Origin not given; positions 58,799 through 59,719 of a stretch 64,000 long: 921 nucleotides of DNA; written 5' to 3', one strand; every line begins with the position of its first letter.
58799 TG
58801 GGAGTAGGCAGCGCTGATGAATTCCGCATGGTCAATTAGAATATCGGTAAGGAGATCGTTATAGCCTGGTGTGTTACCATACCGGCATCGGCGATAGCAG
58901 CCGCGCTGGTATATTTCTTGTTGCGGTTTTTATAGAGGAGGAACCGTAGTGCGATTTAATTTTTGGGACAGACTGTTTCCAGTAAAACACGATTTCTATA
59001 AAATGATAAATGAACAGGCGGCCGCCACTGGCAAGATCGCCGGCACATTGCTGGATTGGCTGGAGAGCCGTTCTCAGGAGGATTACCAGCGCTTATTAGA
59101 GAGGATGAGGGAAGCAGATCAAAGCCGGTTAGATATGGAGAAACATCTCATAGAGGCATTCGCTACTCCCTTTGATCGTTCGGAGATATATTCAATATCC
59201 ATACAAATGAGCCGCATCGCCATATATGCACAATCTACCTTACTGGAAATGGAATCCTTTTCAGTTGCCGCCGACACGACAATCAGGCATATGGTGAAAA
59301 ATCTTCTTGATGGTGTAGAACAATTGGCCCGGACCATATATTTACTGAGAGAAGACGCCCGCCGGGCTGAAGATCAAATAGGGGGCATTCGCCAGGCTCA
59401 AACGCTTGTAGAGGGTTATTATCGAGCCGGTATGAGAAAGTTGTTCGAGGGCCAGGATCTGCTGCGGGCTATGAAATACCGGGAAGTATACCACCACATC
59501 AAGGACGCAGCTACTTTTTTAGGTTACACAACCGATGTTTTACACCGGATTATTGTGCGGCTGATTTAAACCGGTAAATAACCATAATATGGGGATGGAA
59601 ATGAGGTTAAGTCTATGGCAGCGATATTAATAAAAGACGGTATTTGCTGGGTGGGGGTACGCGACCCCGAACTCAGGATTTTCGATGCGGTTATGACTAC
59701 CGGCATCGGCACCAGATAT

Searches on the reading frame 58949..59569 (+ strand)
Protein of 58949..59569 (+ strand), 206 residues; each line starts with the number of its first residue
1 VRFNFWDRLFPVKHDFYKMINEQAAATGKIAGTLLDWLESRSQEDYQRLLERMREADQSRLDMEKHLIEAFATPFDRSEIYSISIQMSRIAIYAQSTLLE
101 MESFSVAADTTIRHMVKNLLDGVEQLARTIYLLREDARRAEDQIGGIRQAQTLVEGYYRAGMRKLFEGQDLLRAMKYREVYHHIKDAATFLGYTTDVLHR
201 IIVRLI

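Call 82: search_protein_families(library=pfam, proteins=[window:58949-59569:+], max_evalue=0.00001)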
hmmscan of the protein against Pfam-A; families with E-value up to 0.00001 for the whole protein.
window:58949-59569:+ (206 aa): 1 family
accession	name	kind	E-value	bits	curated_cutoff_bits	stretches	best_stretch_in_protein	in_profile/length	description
PF01865.21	PhoU_div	-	1.2e-07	31.7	24.4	1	33-187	30-194/214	Protein of unknown function DUF47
